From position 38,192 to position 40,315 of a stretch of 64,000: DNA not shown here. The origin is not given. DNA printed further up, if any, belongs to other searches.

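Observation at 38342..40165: Fusion of an HMGL-like (LeuA/CimA/NifV-type) catalytic domain to a C-terminal Cache-like ligand-binding domain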

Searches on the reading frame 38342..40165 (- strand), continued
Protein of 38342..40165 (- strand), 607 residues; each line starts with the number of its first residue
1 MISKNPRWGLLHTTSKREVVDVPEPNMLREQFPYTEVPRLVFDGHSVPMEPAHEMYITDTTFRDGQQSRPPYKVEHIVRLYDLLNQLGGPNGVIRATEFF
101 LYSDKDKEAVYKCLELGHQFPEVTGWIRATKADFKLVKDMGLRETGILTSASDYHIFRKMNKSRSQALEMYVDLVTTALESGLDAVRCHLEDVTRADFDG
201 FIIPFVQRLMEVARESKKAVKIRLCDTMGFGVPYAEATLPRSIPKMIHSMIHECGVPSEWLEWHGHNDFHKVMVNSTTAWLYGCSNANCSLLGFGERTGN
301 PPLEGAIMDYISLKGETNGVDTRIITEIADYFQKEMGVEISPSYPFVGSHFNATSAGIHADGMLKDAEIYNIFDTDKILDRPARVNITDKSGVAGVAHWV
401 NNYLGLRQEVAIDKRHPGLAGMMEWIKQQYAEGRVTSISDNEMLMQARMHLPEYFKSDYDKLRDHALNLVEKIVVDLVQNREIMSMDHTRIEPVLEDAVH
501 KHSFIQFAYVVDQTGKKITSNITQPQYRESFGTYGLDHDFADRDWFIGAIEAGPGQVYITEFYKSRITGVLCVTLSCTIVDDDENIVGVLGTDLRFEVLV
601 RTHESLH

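Call 6: find_homologous_proteins(query=window:38342-40165:-, max_evalue=0.00001)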
Query window:38342-40165:- (607 aa): 8000 proteins with E <= 0.00001 among 8000 candidates; the best 120 are listed.
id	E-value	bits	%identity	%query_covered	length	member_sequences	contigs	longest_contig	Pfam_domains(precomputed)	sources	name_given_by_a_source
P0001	0.0e+0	1349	93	100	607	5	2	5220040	PF00682.26,PF02743.25,PF22673.3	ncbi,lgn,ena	-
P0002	0.0e+0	1239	85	100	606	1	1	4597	PF00682.26,PF02743.25,PF22673.3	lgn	-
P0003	0.0e+0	1188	84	96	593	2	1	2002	PF00682.26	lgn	-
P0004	0.0e+0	1149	78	100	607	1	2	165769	PF00682.26,PF02743.25,PF22673.3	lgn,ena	-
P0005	0.0e+0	1099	75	100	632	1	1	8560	PF00682.26,PF02743.25,PF22673.3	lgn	-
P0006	0.0e+0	1099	75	99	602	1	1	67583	PF00682.26,PF02743.25,PF22673.3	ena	-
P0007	0.0e+0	1098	74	100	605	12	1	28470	PF00682.26,PF02743.25,PF22673.3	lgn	-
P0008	0.0e+0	1097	74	100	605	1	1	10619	PF00682.26,PF02743.25,PF22673.3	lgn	-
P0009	0.0e+0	1094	75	100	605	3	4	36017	PF00682.26,PF02743.25,PF22673.3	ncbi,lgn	-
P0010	0.0e+0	1093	73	100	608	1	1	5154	PF00682.26,PF02743.25,PF22673.3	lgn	-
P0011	0.0e+0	1091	75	100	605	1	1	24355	PF00682.26,PF02743.25,PF22673.3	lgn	-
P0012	0.0e+0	1091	73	100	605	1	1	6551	PF00682.26,PF02743.25,PF22673.3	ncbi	-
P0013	0.0e+0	1090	75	99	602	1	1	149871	PF00682.26,PF02743.25,PF22673.3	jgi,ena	-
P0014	0.0e+0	1090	75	100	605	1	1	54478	PF00682.26,PF02743.25,PF22673.3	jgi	jgi:isopropylmalate/homocitrate/citramalate synthase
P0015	0.0e+0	1088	74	100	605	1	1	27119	PF00682.26,PF02743.25,PF22673.3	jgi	-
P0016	0.0e+0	1088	74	100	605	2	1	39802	PF00682.26,PF02743.25,PF22673.3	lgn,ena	-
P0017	0.0e+0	1087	74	100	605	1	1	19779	PF00682.26,PF02743.25,PF22673.3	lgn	-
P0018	0.0e+0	1087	74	100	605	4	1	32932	PF00682.26,PF02743.25,PF22673.3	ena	-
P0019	0.0e+0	1086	74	99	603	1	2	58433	PF00682.26,PF02743.25,PF22673.3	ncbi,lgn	ncbi:MAG: cache domain-containing protein [Armatimonadota bacterium]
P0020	0.0e+0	1085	74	100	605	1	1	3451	PF00682.26,PF02743.25,PF22673.3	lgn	-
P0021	0.0e+0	1085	74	100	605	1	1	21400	PF00682.26,PF02743.25,PF22673.3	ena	-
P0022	0.0e+0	1084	74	99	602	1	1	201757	PF00682.26,PF02743.25,PF22673.3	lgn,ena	-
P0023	0.0e+0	1082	73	100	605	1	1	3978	PF00682.26,PF02743.25,PF22673.3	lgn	-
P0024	0.0e+0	1081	74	100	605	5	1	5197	PF00682.26,PF02743.25,PF22673.3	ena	-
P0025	0.0e+0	1081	73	100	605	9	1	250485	PF00682.26,PF02743.25,PF22673.3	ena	-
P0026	0.0e+0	1079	74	99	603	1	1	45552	PF00682.26,PF02743.25,PF22673.3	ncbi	ncbi:MAG: PDC sensor domain-containing protein [Armatimonadota bacterium]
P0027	0.0e+0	1079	74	99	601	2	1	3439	PF00682.26,PF02743.25,PF22673.3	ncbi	-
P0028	0.0e+0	1078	73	100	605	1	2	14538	PF00682.26,PF02743.25,PF22673.3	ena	-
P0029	0.0e+0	1078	73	99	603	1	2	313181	PF00682.26,PF02743.25,PF22673.3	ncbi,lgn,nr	ncbi:histone-lysine N-methyltransferase [bacterium]|nr:histone-lysine N-methyltransferase [bacterium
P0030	0.0e+0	1072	74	99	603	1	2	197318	PF00682.26,PF02743.25,PF22673.3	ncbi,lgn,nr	ncbi:MAG: cache domain-containing protein [Armatimonadota bacterium]|nr:histone-lysine N-methyltrans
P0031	0.0e+0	1071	72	100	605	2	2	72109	PF00682.26,PF02743.25,PF22673.3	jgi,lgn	jgi:isopropylmalate/homocitrate/citramalate synthase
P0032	0.0e+0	1070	72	100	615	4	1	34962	PF00682.26,PF02743.25,PF22673.3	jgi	jgi:isopropylmalate/homocitrate/citramalate synthase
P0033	0.0e+0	1069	73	100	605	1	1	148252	PF00682.26,PF02743.25,PF22673.3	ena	-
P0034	0.0e+0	1067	73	100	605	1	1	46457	PF00682.26,PF02743.25,PF22673.3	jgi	-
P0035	0.0e+0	1067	72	100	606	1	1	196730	PF00682.26,PF02743.25,PF22673.3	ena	-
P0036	0.0e+0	1066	72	99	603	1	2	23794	PF00682.26,PF02743.25,PF22673.3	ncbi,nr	ncbi:MAG: histone-lysine N-methyltransferase [Armatimonadota bacterium]|nr:histone-lysine N-methyltr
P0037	0.0e+0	1066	73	99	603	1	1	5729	PF00682.26,PF02743.25,PF22673.3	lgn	-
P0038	0.0e+0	1066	73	99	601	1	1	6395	PF00682.26,PF02743.25,PF22673.3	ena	-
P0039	0.0e+0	1065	73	99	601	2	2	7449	PF00682.26,PF02743.25,PF22673.3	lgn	-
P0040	0.0e+0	1064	73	100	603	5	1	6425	PF00682.26,PF02743.25,PF22673.3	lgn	-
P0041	0.0e+0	1064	73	99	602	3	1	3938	PF00682.26,PF02743.25,PF22673.3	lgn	-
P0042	0.0e+0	1062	72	99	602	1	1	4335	PF00682.26,PF02743.25,PF22673.3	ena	-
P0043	0.0e+0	1062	72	100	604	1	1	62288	PF00682.26,PF02743.25,PF22673.3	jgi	jgi:isopropylmalate/homocitrate/citramalate synthase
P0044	0.0e+0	1062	73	99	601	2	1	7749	PF00682.26,PF02743.25,PF22673.3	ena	-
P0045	0.0e+0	1062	73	99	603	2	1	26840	PF00682.26,PF02743.25,PF22673.3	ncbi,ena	-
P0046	0.0e+0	1061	72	100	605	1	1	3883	PF00682.26,PF02743.25,PF22673.3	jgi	-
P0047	0.0e+0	1061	72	100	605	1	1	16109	PF00682.26,PF02743.25,PF22673.3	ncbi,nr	ncbi:MAG: cache domain-containing protein [Armatimonadota bacterium]|nr:cache domain-containing prot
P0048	0.0e+0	1061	73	99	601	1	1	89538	PF00682.26,PF02743.25,PF22673.3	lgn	-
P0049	0.0e+0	1060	72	99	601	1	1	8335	PF00682.26,PF02743.25,PF22673.3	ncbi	-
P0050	0.0e+0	1056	72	99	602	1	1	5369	PF00682.26,PF02743.25,PF22673.3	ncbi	-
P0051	0.0e+0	1056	71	100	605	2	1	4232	PF00682.26,PF02743.25,PF22673.3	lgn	-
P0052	0.0e+0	1055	72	100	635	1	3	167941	PF00682.26,PF02743.25,PF22673.3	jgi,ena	-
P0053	0.0e+0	1053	72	100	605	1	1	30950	PF00682.26,PF02743.25,PF22673.3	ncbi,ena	-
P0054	0.0e+0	1051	72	99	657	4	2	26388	PF00682.26,PF02743.25,PF22673.3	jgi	-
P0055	0.0e+0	1051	71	100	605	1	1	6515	PF00682.26,PF02743.25,PF22673.3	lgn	-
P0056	0.0e+0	1050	73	100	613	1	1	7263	PF00682.26,PF02743.25,PF22673.3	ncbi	-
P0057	0.0e+0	1050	72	99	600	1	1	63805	PF00682.26,PF02743.25,PF22673.3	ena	-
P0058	0.0e+0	1049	71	99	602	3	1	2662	PF00682.26,PF02743.25,PF22673.3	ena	-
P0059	0.0e+0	1048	71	99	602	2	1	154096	PF00682.26,PF02743.25,PF22673.3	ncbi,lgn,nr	ncbi:MAG: histone-lysine N-methyltransferase [Armatimonadetes bacterium]|nr:histone-lysine N-methylt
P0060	0.0e+0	1048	71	99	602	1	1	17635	PF00682.26,PF02743.25,PF22673.3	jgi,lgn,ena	-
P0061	0.0e+0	1048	72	99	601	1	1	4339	PF00682.26,PF02743.25,PF22673.3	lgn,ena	-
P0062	0.0e+0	1048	71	100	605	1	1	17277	PF00682.26,PF02743.25,PF22673.3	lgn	-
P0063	0.0e+0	1047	71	99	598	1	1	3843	PF00682.26,PF02743.25,PF22673.3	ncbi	-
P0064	0.0e+0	1047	72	100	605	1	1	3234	PF00682.26,PF02743.25,PF22673.3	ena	-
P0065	0.0e+0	1045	71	99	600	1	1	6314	PF00682.26,PF02743.25,PF22673.3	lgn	-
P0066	0.0e+0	1044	71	100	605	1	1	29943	PF00682.26,PF02743.25,PF22673.3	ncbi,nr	ncbi:MAG: cache domain-containing protein [Armatimonadota bacterium]|nr:cache domain-containing prot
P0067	0.0e+0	1044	71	99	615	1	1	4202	PF00682.26,PF02743.25,PF22673.3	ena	-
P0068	0.0e+0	1044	72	100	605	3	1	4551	PF00682.26,PF02743.25,PF22673.3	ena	-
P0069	0.0e+0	1041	71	100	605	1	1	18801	PF00682.26,PF02743.25,PF22673.3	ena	-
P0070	0.0e+0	1040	70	99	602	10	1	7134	PF00682.26,PF02743.25,PF22673.3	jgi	-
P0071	0.0e+0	1040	71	99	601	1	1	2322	PF00682.26,PF02743.25,PF22673.3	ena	-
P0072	0.0e+0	1040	71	100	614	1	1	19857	PF00682.26,PF02743.25,PF22673.3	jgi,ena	-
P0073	0.0e+0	1039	71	99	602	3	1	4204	PF00682.26,PF02743.25,PF22673.3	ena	-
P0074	0.0e+0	1039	70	99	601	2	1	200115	PF00682.26,PF02743.25,PF22673.3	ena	-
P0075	0.0e+0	1037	71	100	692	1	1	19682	PF12844.14,PF00682.26,PF02743.25,PF22673.3,PF01381.29,PF13560.13,PF13443.13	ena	-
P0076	0.0e+0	1034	71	99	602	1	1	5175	PF00682.26,PF02743.25,PF22673.3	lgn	-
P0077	0.0e+0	1027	71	100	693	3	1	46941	PF12844.14,PF00682.26,PF02743.25,PF22673.3,PF01381.29,PF13560.13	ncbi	ncbi:MAG: PDC sensor domain-containing protein [Armatimonadota bacterium]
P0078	0.0e+0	1027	71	100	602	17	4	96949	PF00682.26,PF02743.25,PF22673.3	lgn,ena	-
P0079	0.0e+0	1025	69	100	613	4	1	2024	PF00682.26,PF02743.25,PF22673.3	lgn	-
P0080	0.0e+0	1025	71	99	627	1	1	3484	PF00682.26,PF02743.25,PF22673.3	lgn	-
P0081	0.0e+0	1022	70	100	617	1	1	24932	PF00682.26,PF02743.25,PF22673.3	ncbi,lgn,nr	ncbi:MAG: histone-lysine N-methyltransferase [Armatimonadetes bacterium]|nr:histone-lysine N-methylt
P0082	0.0e+0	1020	68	100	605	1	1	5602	PF00682.26,PF02743.25,PF22673.3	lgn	-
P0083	0.0e+0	1016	69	100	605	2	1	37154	PF00682.26,PF02743.25,PF22673.3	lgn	-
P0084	0.0e+0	1014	71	100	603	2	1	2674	PF00682.26,PF02743.25,PF22673.3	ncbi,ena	-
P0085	0.0e+0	1013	69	100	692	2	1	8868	PF12844.14,PF00682.26,PF02743.25,PF22673.3,PF01381.29,PF13560.13,PF13443.13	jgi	jgi:isopropylmalate/homocitrate/citramalate synthase/transcriptional regulator with XRE-family HTH d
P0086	0.0e+0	1011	69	99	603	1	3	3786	PF00682.26,PF02743.25,PF22673.3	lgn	-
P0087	3.8e-296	1002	67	100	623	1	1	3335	PF00682.26,PF02743.25,PF22673.3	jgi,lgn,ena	-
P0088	1.8e-295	999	68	100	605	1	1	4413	PF00682.26,PF02743.25,PF22673.3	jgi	jgi:isopropylmalate/homocitrate/citramalate synthase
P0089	1.3e-293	993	72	93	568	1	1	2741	PF00682.26,PF02743.25,PF22673.3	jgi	-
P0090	2.3e-293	992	67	100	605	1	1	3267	PF00682.26,PF02743.25,PF22673.3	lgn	-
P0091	8.1e-293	991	73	93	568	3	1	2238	PF00682.26,PF02743.25,PF22673.3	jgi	-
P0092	1.1e-291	987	67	100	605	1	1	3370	PF00682.26,PF02743.25,PF22673.3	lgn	-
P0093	1.3e-291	987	68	99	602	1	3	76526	PF00682.26,PF02743.25,PF22673.3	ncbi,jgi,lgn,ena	-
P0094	2.6e-290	982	66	100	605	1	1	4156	PF00682.26,PF02743.25,PF22673.3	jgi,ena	-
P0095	1.0e-289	980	69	97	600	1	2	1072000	PF00682.26,PF02743.25,PF22673.3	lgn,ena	-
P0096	1.7e-289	980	68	100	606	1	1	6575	PF00682.26,PF02743.25,PF22673.3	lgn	-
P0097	4.6e-289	978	67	100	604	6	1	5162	PF00682.26,PF02743.25,PF22673.3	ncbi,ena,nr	ncbi:MAG: histone-lysine N-methyltransferase [Abditibacteriota bacterium]|nr:histone-lysine N-methyl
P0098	3.1e-288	976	67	100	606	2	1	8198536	PF00682.26,PF02743.25,PF22673.3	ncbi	-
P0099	6.6e-288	974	66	100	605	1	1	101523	PF00682.26,PF02743.25,PF22673.3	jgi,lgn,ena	-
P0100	7.7e-283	958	69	93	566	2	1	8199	PF00682.26,PF02743.25,PF22673.3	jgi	-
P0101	3.9e-281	952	66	100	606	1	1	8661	PF00682.26,PF02743.25,PF22673.3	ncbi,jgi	jgi:isopropylmalate/homocitrate/citramalate synthase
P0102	6.5e-281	951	66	100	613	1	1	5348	PF00682.26,PF02743.25,PF22673.3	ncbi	-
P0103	4.9e-274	929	73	86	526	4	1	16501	PF00682.26,PF02743.25,PF22673.3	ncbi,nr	ncbi:MAG: histone-lysine N-methyltransferase, partial [Armatimonadetes bacterium]|nr:histone-lysine 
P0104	1.1e-273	928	71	88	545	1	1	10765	PF00682.26,PF02743.25,PF22673.3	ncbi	ncbi:MAG: cache domain-containing protein, partial [Armatimonadota bacterium]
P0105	1.1e-271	921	65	98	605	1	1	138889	PF00682.26,PF02743.25,PF22673.3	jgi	-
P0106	2.3e-270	916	64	100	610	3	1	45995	PF00682.26,PF02743.25,PF22673.3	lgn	-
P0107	5.1e-270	915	64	99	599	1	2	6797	PF00682.26,PF02743.25,PF22673.3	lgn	-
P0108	4.4e-269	912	63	99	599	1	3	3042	PF00682.26,PF02743.25,PF22673.3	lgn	-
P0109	9.1e-269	911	63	99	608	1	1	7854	PF00682.26,PF02743.25,PF22673.3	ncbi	ncbi:MAG: triose-phosphate isomerase [Armatimonadota bacterium]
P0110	4.3e-268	909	63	99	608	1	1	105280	PF00682.26,PF02743.25,PF22673.3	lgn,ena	-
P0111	8.3e-268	908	63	100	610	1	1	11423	PF00682.26,PF02743.25,PF22673.3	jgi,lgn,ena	-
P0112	1.7e-267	907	63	100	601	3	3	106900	PF00682.26,PF02743.25,PF22673.3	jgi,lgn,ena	jgi:isopropylmalate/homocitrate/citramalate synthase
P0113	3.8e-267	906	62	99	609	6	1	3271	PF00682.26,PF02743.25,PF22673.3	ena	-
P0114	1.1e-266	904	62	99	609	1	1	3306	PF00682.26,PF02743.25,PF22673.3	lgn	-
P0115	1.4e-264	897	63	99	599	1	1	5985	PF00682.26,PF02743.25,PF22673.3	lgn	-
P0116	1.8e-264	897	63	99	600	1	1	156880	PF00682.26,PF02743.25,PF22673.3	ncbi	-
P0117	5.6e-264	895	64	99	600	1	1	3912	PF00682.26,PF02743.25,PF22673.3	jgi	jgi:citrate (Re)-synthase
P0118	1.3e-263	894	62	100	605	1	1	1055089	PF00682.26,PF02743.25,PF22673.3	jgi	-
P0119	1.5e-263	894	62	100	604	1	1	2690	PF00682.26,PF02743.25,PF22673.3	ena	-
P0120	1.8e-262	890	62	99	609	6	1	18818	PF00682.26,PF02743.25,PF22673.3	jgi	jgi:isopropylmalate/homocitrate/citramalate synthase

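Call 26: search_protein_representatives(protein=window:38342-40165:-)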
Query: 607 residues. Proteins with E-value up to 0.001 (for the whole library): 3753; up to 1e-10: 1443; up to 1e-30: 240. The best 150 are listed.
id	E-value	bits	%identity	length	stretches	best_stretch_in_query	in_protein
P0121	1.9e-200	683.9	52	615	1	18-601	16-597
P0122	7.5e-174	596.0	57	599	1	17-458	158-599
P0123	3.9e-157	540.8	54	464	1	19-448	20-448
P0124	4.1e-156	537.5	55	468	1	17-458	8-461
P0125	7.1e-155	533.4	56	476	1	18-456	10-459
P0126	1.8e-149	515.6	45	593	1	20-597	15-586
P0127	7.5e-130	450.7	61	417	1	77-388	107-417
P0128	1.2e-126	440.1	46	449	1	23-456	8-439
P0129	2.5e-124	432.5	61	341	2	13-253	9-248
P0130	4.5e-123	428.4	55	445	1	21-354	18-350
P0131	1.1e-117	410.6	59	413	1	1-317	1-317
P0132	1.2e-117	410.4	52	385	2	247-443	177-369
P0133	4.9e-113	395.2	58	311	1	153-456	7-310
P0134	1.0e-109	384.2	58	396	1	17-299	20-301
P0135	2.1e-109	383.2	57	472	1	23-315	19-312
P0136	1.6e-108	380.3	42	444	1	24-452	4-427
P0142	5.6e-97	342.2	40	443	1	21-457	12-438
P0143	1.3e-93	331.0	42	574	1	55-445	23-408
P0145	4.2e-91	322.7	38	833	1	23-444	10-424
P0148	1.9e-86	307.4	42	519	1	48-444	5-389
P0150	1.2e-85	304.7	38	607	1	15-446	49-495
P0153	2.7e-84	300.3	39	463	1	18-407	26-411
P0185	4.5e-68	246.7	40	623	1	11-404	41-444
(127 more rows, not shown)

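Call 27: list_cluster_members(proteins=[P0121, P0122, P0123, P0124, P0125, P0126, P0128, P0136, P0142, P0145])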
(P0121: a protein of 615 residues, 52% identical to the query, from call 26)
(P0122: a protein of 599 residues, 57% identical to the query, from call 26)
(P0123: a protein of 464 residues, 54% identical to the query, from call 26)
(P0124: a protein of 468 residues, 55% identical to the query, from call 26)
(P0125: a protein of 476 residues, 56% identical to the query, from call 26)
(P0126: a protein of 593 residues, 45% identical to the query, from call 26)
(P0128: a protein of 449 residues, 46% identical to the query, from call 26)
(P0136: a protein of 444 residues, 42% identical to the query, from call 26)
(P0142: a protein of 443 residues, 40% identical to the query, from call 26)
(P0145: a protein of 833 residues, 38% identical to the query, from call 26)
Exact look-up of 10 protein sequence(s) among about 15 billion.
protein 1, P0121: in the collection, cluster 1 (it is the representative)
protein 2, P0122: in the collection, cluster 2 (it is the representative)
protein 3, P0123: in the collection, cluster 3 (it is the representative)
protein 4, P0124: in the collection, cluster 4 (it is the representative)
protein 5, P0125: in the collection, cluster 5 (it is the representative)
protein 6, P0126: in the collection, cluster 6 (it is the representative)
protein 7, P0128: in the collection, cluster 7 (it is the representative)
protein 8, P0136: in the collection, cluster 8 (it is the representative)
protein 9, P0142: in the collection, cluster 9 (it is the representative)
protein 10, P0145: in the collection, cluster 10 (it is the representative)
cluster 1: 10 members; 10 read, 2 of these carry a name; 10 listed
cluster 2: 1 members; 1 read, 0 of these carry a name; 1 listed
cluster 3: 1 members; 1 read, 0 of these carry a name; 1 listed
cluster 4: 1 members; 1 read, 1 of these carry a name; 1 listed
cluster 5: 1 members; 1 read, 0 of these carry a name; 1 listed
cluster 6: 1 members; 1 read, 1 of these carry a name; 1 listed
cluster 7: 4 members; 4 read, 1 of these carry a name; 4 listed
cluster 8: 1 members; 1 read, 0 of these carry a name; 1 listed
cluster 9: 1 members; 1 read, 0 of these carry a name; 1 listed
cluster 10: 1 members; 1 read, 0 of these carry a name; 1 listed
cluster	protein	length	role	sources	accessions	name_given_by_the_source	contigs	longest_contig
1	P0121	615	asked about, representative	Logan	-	-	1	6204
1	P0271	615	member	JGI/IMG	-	isopropylmalate/homocitrate/citramalate synthase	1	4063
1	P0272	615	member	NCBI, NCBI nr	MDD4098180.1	MAG: histone-lysine N-methyltransferase [Lentisphaeria bacterium] | histone-lysine N-methyltransferase [Lentisphaeria bacterium]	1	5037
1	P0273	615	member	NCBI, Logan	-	-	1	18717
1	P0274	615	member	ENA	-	-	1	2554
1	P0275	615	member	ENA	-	-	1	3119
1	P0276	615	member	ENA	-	-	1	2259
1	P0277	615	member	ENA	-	-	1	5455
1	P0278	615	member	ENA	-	-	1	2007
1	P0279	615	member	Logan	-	-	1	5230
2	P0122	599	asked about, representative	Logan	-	-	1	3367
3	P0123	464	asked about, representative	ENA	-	-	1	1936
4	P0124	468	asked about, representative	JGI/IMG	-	isopropylmalate/homocitrate/citramalate synthase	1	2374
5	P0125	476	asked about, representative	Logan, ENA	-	-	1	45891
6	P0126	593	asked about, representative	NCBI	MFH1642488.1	MAG: histone-lysine N-methyltransferase [Nanoarchaeota archaeon]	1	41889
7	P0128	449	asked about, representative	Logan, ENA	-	-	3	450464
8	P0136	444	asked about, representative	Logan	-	-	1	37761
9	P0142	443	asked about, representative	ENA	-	-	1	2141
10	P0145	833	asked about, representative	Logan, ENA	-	-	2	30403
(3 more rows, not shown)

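Call 31: find_encoding_contigs(protein=P0098, flank=8000, max_places=2)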
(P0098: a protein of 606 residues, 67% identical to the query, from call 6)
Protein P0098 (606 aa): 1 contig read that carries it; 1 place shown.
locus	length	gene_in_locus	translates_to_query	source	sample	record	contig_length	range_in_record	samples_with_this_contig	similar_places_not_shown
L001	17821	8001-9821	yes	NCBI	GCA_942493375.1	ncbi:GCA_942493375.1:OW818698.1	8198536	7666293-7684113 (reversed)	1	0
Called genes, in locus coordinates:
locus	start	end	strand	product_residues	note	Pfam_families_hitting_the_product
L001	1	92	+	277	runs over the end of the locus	PF00753:Lactamase_B, PF13483:Lactamase_B_3 (weak), PF23023:Anti-Pycsar_Apyc1 (weak), PF12706:Lactamase_B_2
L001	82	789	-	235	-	PF00733:Asn_synthase, PF02568:ThiI (faint), PF06508:QueC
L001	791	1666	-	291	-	-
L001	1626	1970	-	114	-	PF11969:DcpS_C, PF01230:HIT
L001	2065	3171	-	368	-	PF02463:SMC_N (weak), PF00005:ABC_tran, PF17912:OB_MalK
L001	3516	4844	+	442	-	PF00909:Ammonium_transp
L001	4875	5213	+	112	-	PF00543:P-II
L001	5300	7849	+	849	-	PF03445:DUF294 (faint), PF08335:GlnD_UR_UTase, PF01966:HD (weak), PF13291:ACT_4 (faint), PF22629:ACT_AHAS_ss (faint), PF01842:ACT (weak)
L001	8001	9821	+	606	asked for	PF00682:HMGL-like, PF02743:dCache_1, PF22673:MCP-like_PDC_1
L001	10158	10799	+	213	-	PF04542:Sigma70_r2, PF00196:GerE, PF08281:Sigma70_r4_2 (weak)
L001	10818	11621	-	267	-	PF01555:N6_N4_Mtase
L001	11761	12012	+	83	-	-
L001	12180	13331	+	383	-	PF00437:T2SSE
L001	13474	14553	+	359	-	PF00266:Aminotran_5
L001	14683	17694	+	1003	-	PF13385:Laminin_G_3, PF02210:Laminin_G_2 (faint), PF16126:DUF4838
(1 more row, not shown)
